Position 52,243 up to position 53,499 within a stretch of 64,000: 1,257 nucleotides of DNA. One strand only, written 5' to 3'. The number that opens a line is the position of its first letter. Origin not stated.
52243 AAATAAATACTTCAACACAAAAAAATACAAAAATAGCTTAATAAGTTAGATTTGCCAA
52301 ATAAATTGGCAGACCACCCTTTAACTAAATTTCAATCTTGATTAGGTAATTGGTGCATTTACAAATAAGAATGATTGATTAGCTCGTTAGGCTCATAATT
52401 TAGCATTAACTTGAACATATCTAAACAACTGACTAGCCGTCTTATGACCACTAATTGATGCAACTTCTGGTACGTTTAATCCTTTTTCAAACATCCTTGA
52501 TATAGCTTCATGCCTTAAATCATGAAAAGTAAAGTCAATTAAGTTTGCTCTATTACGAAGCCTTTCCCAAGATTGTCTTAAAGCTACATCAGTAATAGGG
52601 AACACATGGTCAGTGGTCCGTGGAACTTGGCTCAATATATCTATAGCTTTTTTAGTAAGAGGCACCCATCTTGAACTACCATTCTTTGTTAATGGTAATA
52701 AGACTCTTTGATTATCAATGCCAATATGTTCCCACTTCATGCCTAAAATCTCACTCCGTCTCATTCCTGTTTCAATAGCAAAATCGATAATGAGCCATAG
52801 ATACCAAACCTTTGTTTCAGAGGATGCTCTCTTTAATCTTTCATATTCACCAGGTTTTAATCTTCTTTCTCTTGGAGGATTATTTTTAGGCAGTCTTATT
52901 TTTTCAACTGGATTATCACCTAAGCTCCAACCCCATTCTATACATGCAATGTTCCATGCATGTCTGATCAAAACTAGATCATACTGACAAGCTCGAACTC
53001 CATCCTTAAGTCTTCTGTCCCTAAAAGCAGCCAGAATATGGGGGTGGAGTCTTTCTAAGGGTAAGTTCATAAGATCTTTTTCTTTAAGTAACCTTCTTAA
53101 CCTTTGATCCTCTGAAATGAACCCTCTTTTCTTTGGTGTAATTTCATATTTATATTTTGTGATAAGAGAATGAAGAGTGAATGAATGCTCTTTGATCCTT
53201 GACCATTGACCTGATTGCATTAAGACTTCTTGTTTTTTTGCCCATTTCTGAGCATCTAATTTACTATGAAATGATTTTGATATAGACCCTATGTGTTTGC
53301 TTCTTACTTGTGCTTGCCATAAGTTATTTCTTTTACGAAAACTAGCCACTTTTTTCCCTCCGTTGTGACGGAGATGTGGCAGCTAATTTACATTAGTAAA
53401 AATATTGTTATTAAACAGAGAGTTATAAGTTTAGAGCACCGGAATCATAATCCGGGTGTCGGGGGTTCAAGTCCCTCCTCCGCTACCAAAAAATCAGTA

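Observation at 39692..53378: Apparently intact 13.7-kb P4-like integrative element (possible phage satellite / mobilisable island) in a streamlined AT-rich alphaproteobacterial genome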

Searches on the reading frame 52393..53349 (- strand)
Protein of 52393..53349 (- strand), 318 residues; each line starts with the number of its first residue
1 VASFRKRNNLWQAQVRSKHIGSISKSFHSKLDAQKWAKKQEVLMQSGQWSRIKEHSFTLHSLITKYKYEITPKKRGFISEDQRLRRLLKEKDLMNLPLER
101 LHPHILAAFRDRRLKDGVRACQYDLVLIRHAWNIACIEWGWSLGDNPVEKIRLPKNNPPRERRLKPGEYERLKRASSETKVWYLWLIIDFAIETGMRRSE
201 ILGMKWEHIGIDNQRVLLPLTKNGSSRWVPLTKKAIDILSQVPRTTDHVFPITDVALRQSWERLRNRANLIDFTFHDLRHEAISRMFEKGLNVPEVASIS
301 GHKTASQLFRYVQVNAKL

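Call 10: search_protein_families(library=pfam, proteins=[window:52393-53349:-], max_evalue=0.01)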
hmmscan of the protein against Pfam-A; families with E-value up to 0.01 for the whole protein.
window:52393-53349:- (318 aa): 1 family
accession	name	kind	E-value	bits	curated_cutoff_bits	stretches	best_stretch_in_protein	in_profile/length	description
PF00589.27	Phage_integrase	-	1e-26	94.2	27.1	1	163-316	2-170/172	Phage integrase family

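Call 21: find_homologous_proteins(query=window:52393-53349:-)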
Query window:52393-53349:- (318 aa): 6825 proteins with E <= 0.001 among 8000 candidates; the best 120 are listed.
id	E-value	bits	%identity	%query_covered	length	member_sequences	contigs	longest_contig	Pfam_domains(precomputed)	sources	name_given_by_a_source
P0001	2.7e-211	718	100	100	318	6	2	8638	PF00589.28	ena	-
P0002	1.1e-191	654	91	100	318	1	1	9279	PF00589.28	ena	-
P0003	2.1e-191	653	90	100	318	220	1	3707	PF00589.28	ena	-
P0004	3.2e-190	649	90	100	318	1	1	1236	PF00589.28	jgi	-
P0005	2.7e-189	646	89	99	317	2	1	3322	PF00589.28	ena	-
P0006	5.6e-187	639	88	100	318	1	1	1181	PF00589.28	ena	-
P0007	3.3e-186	636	87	100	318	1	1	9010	PF00589.28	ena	-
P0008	7.5e-185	632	86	100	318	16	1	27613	PF00589.28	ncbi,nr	ncbi:site-specific integrase [Alphaproteobacteria bacterium]|nr:site-specific integrase [Alphaproteo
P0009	1.2e-183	628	88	100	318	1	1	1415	PF00589.28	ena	-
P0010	1.6e-183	627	86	100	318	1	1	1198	PF00589.28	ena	-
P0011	2.1e-183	627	86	100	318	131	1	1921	PF00589.28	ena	-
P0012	7.4e-183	625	85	100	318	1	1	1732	PF00589.28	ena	-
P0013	3.2e-182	623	85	100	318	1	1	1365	PF00589.28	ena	-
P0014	3.4e-182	623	85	100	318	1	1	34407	PF00589.28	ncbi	-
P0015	4.5e-182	622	86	100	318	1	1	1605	PF00589.28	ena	-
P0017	1.0e-181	621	85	100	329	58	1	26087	PF00589.28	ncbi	-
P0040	1.4e-136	473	68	99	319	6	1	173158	PF00589.28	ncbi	-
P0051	7.4e-134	464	62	99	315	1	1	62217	PF00589.28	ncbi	-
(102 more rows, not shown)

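Call 23: find_encoding_contigs(protein=P0001, flank=10000, max_places=4)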
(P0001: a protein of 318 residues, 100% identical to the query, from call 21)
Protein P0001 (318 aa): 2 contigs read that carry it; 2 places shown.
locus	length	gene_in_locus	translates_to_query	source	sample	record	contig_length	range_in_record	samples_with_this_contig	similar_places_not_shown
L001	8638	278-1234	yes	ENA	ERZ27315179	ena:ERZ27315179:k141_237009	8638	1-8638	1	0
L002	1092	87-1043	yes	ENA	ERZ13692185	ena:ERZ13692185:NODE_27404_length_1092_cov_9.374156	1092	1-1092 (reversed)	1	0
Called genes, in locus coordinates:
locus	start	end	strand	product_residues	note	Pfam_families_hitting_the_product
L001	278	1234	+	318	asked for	PF00589:Phage_integrase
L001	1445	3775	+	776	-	PF03176:MMPL, PF00873:ACR_tran (faint), PF02460:Patched (faint), PF03176:MMPL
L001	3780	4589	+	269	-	PF07044:DUF1329 (weak), PF17131:TP_0789-like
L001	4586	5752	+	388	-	-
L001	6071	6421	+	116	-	-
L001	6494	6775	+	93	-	PF10615:DUF2470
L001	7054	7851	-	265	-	PF00378:ECH_1, PF16113:ECH_2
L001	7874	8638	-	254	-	?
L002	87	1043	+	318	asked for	PF00589:Phage_integrase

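Call 24: find_encoding_contigs(protein=P0008, flank=10000, max_places=3)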
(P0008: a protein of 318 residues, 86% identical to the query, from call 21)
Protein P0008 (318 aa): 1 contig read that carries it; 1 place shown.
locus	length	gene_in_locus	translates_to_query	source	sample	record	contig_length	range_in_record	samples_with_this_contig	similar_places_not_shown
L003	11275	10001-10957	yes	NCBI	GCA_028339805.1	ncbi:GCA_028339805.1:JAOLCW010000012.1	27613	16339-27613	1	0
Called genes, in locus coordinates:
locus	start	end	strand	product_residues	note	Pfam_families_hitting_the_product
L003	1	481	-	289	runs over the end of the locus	PF13641:Glyco_tranf_2_3, PF00535:Glycos_transf_2, PF10111:Glyco_tranf_2_2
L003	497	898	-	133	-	PF04828:GFA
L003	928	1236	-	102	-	-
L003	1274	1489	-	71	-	-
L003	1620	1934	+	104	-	PF06865:Ppnp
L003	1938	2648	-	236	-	PF00117:GATase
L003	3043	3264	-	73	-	-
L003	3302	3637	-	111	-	PF02627:CMD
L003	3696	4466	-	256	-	PF00528:BPD_transp_1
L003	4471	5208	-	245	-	PF02463:SMC_N, PF13175:AAA_15 (faint), PF00005:ABC_tran, PF09818:ABC_ATPase (faint), PF13304:AAA_21 (weak)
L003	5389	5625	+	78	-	PF01371:Trp_repressor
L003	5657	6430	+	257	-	PF00497:SBP_bac_3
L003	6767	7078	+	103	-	-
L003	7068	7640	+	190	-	PF04073:tRNA_edit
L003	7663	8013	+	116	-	PF28289:BV97_02767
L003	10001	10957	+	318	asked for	PF00589:Phage_integrase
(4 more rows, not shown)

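Call 25: find_encoding_contigs(protein=P0014, flank=10000, max_places=3)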
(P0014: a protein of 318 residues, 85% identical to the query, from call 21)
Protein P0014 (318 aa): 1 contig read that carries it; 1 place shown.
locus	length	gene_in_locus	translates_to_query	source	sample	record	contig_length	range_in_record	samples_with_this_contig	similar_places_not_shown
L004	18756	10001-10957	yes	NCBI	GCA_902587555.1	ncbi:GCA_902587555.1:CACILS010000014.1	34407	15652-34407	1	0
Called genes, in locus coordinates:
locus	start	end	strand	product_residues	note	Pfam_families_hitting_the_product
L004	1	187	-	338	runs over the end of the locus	PF00106:adh_short (faint), PF01073:3Beta_HSD, PF01370:Epimerase, PF02719:Polysacc_synt_2 (weak), PF05368:NmrA (weak), PF07993:NAD_binding_4, PF13460:NAD_binding_10, PF16363:GDP_Man_Dehyd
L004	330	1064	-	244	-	PF00227:Proteasome (weak)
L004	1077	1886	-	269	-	PF08379:Bact_transglu_N, PF01841:Transglut_core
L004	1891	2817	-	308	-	PF04168:Alpha-E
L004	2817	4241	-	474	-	PF04174:CP_ATPgrasp_1, PF14403:CP_ATPgrasp_2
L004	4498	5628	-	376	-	PF06441:EHN, PF00561:Abhydrolase_1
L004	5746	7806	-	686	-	PF04290:DctQ, PF06808:DctM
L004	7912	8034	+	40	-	-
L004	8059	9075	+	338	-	PF03480:DctP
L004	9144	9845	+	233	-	PF03737:RraA-like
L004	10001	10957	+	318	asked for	PF00589:Phage_integrase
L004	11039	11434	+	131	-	-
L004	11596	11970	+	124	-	-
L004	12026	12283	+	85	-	-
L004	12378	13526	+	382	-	PF06441:EHN, PF00561:Abhydrolase_1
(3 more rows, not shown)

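Call 43: find_encoding_contigs(protein=P0017, flank=10000, max_places=2)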
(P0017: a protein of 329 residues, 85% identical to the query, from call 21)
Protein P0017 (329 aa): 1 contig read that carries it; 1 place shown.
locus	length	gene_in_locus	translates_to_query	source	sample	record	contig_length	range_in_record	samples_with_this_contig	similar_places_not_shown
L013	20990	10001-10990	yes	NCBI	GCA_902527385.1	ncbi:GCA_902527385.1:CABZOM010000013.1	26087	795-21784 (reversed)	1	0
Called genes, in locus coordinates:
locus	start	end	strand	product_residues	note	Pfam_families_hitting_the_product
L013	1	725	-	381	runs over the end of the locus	PF07394:DUF1501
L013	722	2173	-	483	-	PF08811:DUF1800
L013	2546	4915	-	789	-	PF13414:TPR_11, PF00515:TPR_1, PF13414:TPR_11, PF13424:TPR_12, PF00515:TPR_1, PF13414:TPR_11, PF00515:TPR_1, PF13414:TPR_11, +60 more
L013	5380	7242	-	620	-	PF13424:TPR_12, PF00515:TPR_1, PF13414:TPR_11, PF00515:TPR_1, PF13414:TPR_11, PF13424:TPR_12, PF00515:TPR_1, PF13414:TPR_11, +35 more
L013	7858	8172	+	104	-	PF22388:DUF6974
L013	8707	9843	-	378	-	PF20172:DUF6538, PF00589:Phage_integrase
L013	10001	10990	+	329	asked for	PF00589:Phage_integrase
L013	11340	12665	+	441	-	-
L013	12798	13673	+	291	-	-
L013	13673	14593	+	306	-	PF11924:IAT_beta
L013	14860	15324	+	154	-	PF12680:SnoaL_2 (weak)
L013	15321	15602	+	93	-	PF10615:DUF2470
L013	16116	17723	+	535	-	PF00496:SBP_bac_5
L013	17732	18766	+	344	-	PF19300:BPD_transp_1_N, PF00528:BPD_transp_1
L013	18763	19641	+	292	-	PF12911:OppC_N, PF00528:BPD_transp_1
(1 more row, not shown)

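Call 44: find_encoding_contigs(protein=P0040, flank=10000, max_places=2)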
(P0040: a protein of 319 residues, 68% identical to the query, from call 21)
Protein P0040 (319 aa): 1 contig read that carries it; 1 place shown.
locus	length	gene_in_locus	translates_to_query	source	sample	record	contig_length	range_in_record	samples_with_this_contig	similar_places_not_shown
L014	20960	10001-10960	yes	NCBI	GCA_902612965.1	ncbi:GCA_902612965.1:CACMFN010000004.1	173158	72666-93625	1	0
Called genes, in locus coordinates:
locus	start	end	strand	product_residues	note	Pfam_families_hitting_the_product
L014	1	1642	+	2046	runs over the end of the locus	PF00109:ketoacyl-synt, PF02801:Ketoacyl-synt_C, PF16197:KAsynt_C_assoc, PF22336:RhiE-like_linker, PF22621:CurL-like_PKS_C, PF00698:Acyl_transf_1, PF21089:PKS_DH_N, PF14765:PS-DH, +6 more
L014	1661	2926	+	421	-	PF01494:FAD_binding_3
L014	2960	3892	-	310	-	PF00126:HTH_1, PF03466:LysR_substrate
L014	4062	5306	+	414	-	PF01547:SBP_bac_1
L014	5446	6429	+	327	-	PF00528:BPD_transp_1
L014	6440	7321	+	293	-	PF00528:BPD_transp_1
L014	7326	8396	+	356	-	PF07366:SnoaL, PF12680:SnoaL_2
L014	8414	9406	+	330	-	PF07366:SnoaL, PF12680:SnoaL_2 (faint)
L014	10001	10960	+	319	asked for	PF00589:Phage_integrase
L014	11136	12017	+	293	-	-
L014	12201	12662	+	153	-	-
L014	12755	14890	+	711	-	PF00580:UvrD-helicase, PF13086:AAA_11 (weak), PF13245:AAA_19, PF13604:AAA_30 (faint), PF13087:AAA_12 (faint), PF13361:UvrD_C, PF13538:UvrD_C_2 (weak)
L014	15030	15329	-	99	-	-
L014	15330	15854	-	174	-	PF02493:MORN (faint)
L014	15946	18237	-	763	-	PF13156:Mrr_cat_2, PF04851:ResIII, PF00271:Helicase_C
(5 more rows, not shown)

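Call 45: find_encoding_contigs(protein=P0051, flank=10000, max_places=2)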
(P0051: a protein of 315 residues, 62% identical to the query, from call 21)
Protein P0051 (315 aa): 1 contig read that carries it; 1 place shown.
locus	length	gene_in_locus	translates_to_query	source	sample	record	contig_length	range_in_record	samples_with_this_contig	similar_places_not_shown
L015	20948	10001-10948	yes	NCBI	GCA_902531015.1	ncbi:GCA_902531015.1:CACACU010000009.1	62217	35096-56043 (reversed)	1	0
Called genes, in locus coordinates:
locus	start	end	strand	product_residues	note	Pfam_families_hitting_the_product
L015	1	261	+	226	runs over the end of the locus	-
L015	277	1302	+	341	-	PF00551:Formyl_trans_N, PF02911:Formyl_trans_C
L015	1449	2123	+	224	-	PF03567:Sulfotransfer_2 (weak)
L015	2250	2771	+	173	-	PF01583:APS_kinase, PF13238:AAA_18 (weak), PF13671:AAA_33 (weak)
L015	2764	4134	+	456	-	PF00551:Formyl_trans_N (weak)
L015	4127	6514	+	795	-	PF01326:PPDK_N, PF00391:PEP-utilizers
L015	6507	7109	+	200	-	PF07722:Peptidase_C26 (weak), PF00117:GATase, PF07722:Peptidase_C26 (weak)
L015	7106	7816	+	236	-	PF00483:NTP_transferase, PF12804:NTP_transf_3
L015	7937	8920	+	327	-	PF01073:3Beta_HSD (weak), PF01370:Epimerase, PF02719:Polysacc_synt_2 (weak), PF04321:RmlD_sub_bind (weak), PF16363:GDP_Man_Dehyd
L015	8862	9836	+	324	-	PF04321:RmlD_sub_bind, PF01073:3Beta_HSD, PF01370:Epimerase, PF02719:Polysacc_synt_2 (weak), PF07993:NAD_binding_4 (faint), PF16363:GDP_Man_Dehyd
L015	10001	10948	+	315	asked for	PF00589:Phage_integrase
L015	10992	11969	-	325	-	PF00145:DNA_methylase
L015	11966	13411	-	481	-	PF11564:BpuJI_N, PF13020:NOV_C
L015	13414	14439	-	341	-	PF00145:DNA_methylase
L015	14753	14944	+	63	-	PF12728:HTH_17 (weak)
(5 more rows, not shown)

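Call 54: search_protein_families(library=ncbifam, proteins=[window:52393-53349:-], max_evalue=0.01)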
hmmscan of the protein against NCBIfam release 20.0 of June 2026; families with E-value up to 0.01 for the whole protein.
window:52393-53349:- (318 aa): 8 families
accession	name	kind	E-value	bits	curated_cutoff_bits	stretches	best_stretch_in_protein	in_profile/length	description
NF040815.2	recomb_XerA_Arch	equivalog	1.6e-13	50.8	220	1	147-315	80-255/263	site-specific tyrosine recombinase/integron integrase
TIGR02224.1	recomb_XerC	equivalog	5.4e-10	39.1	335.15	1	144-316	87-279/295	tyrosine recombinase XerC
TIGR02225.1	recomb_XerD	equivalog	4e-07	29.6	329.6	1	144-308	84-268/290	site-specific tyrosine recombinase XerD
NF002685.0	PRK02436.1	equivalog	8.7e-06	25.7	178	1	186-312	116-244/245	site-specific tyrosine recombinase XerD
NF001399.0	PRK00283.1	subfamily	2e-05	24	279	1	144-307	94-276/300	tyrosine recombinase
NF002331.0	PRK01287.1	subfamily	0.00044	19.3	371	0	187-240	167-220/365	site-specific tyrosine recombinase XerC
NF007371.0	PRK09871.1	subfamily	0.0073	15.8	222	0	187-234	31-78/198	tyrosine-type DNA invertase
TIGR02249.1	integrase_gron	subfamily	0.0092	15.4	265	0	185-245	119-179/315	integron integrase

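Call 55: search_protein_families(library=phrogs, proteins=[window:52393-53349:-], max_evalue=0.01)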
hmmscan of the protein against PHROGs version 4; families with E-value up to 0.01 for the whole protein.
window:52393-53349:- (318 aa): 8 families
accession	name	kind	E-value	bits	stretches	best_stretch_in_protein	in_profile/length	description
phrog_1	-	integration and excision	1.2e-45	157.9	1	5-315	118-436/611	integrase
phrog_216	-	integration and excision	1e-26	94.7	1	143-316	35-226/301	integrase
phrog_25190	-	integration and excision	1.6e-13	51.9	1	230-310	4-84/109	integrase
phrog_7244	-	integration and excision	1.7e-06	28.5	1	145-232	161-244/263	integrase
phrog_37709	-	unknown function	1.8e-06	28.9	1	127-213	27-106/116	-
phrog_7685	-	integration and excision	0.00074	20.1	1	223-304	125-212/240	integrase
phrog_35951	-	unknown function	0.00075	20.9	1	259-316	7-64/97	-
phrog_22184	-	unknown function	0.0038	17.8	0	23-218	34-243/254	-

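Call 70: search_solved_structures(query=window:52393-53349:-, max_evalue=0.01, show_alignments=2)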
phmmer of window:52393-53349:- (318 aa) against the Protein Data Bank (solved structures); distinct sequences matched with E-value up to 0.01: 8.
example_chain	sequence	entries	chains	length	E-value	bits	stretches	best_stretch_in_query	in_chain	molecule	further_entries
5j0n_E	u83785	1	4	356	2.6e-06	30.1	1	53-230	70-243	Integrase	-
1z1b_A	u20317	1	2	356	2.6e-06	30.1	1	53-230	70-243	Integrase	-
1z1g_A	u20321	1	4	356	3.7e-06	29.7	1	53-230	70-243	Integrase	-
4a8e_A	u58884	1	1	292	7.7e-06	28.6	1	145-317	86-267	PROBABLE TYROSINE RECOMBINASE XERC-LIKE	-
1z19_A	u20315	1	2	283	1.8e-05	27.4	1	58-230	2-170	Integrase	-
1p7d_A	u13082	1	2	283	1.8e-05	27.4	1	58-230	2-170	Integrase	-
9i5v_14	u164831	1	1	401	0.007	18.9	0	143-315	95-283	Ribosome-associated translation inhibitor RaiA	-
1ae9_A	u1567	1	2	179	0.0074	18.8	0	163-230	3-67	LAMBDA INTEGRASE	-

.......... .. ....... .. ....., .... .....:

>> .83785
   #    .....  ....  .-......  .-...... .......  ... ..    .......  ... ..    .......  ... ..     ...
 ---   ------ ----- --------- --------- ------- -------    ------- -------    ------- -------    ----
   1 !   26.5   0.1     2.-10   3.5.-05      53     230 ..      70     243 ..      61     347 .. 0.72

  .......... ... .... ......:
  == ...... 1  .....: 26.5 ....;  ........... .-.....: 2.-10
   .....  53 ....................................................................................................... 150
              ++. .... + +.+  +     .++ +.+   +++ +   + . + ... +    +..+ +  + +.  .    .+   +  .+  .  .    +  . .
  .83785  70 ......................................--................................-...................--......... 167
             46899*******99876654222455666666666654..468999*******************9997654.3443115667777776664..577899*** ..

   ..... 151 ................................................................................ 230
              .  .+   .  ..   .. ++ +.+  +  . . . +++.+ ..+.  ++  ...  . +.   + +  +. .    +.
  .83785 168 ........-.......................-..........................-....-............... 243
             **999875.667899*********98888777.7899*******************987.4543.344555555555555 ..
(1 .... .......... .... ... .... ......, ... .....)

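Call 83: predict_structure(alignment_id=A2)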
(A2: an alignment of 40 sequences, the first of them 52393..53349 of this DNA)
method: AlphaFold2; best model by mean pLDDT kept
length: 318 residues; sequences in the alignment: 40
mean_pLDDT: 84.7   pTM: 0.56
mean pLDDT of the five models: 84.7, 83.9, 83.1, 83.0, 81.2
residues with pLDDT >= 90: 117; 70-90: 170; 50-70: 24; < 50: 7
segments of 3 or more residues with pLDDT < 50: 156-159, 316-318
pLDDT, mean of each block of 10 residues (from residue 1): 83 85 83 87 80 72 94 87 91 91 90 74 87 84 85 57 83 91 93 92 91 85 81 93 91 93 91 85 88 88 76 53
secondary structure, 60 per line:
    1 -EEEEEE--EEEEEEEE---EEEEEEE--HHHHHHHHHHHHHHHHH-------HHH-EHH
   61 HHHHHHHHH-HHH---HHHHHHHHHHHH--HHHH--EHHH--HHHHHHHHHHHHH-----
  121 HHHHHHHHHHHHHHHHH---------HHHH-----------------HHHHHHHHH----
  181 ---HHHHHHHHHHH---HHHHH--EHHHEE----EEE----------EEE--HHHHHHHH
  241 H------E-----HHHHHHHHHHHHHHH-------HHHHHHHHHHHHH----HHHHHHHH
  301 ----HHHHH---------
elements in order: E2-7 E10-17 E21-27 H30-46 H59-69 H77-88 H91-94 H103-115 H121-137 H147-150 H168-176 H184-194 H198-202 E215-217 E228-230 H233-241 H254-268 H276-288 H293-300 H305-309

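Call 87: fold_search(model_id=the predicted structure, library=pdb)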
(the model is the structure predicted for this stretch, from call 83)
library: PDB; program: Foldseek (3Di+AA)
matches with E <= 10: 215; with E <= 0.001: 64
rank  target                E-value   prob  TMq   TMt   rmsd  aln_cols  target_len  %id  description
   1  1z1g_A                1.8e-11  1.00  0.60  0.55  13.0       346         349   20  Crystal structure of a lambda integrase tetramer bound to a Holliday junction (released 2005-06-28)
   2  1z1b_A                2.0e-11  1.00  0.57  0.53  13.5       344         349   22  Crystal structure of a lambda integrase dimer bound to a COC' core site (released 2005-06-28)
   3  6en0_A                4.0e-11  1.00  0.54  0.55   7.3       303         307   18  Structure of the Tn1549 transposon Integrase (aa 82-397) in complex with circular intermediate DNA (CI5-DNA) (released 2018-04-04)
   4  6en2_A                4.4e-11  1.00  0.54  0.55   6.6       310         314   17  Structure of the Tn1549 transposon Integrase (aa 82-397, R225K) in complex with a circular intermediate DNA (CI6b-DNA) (released 2018-04-04)
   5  1z1g_B                4.6e-11  1.00  0.55  0.53  13.4       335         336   19  Crystal structure of a lambda integrase tetramer bound to a Holliday junction (released 2005-06-28)
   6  1z1b_B                5.2e-11  1.00  0.59  0.54  13.2       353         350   20  Crystal structure of a lambda integrase dimer bound to a COC' core site (released 2005-06-28)
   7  6emy_A                2.2e-10  1.00  0.52  0.53   6.6       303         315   17  Structure of the Tn1549 transposon Integrase (aa 82-397, Y379F) in complex with transposon right end DNA (released 2018-04-04)
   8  6emz_A                2.6e-10  1.00  0.53  0.54   7.3       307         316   18  Structure of the Tn1549 transposon Integrase (aa 82-397, R225K) in complex with circular intermediate DNA (CI5-DNA) (released 2018-04-04)
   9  5j0n_G                6.3e-10  1.00  0.56  0.53  14.5       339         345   21  Lambda excision HJ intermediate (released 2017-02-08)
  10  5hxy_D                9.2e-10  1.00  0.42  0.48  13.3       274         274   15  Crystal structure of XerA recombinase (released 2017-02-01)
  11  5hxy_A                2.1e-09  1.00  0.42  0.47  13.3       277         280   16  Crystal structure of XerA recombinase (released 2017-02-01)
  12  1z19_B                2.8e-09  1.00  0.59  0.65   4.9       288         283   22  Crystal structure of a lambda integrase(75-356) dimer bound to a COC' core site (released 2005-06-28)
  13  6emy_B                3.0e-09  1.00  0.54  0.54   6.3       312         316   16  Structure of the Tn1549 transposon Integrase (aa 82-397, Y379F) in complex with transposon right end DNA (released 2018-04-04)
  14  5hxy_F                3.3e-09  1.00  0.41  0.48  13.1       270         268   16  Crystal structure of XerA recombinase (released 2017-02-01)
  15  6en0_B                4.3e-09  1.00  0.55  0.56   6.3       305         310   18  Structure of the Tn1549 transposon Integrase (aa 82-397) in complex with circular intermediate DNA (CI5-DNA) (released 2018-04-04)
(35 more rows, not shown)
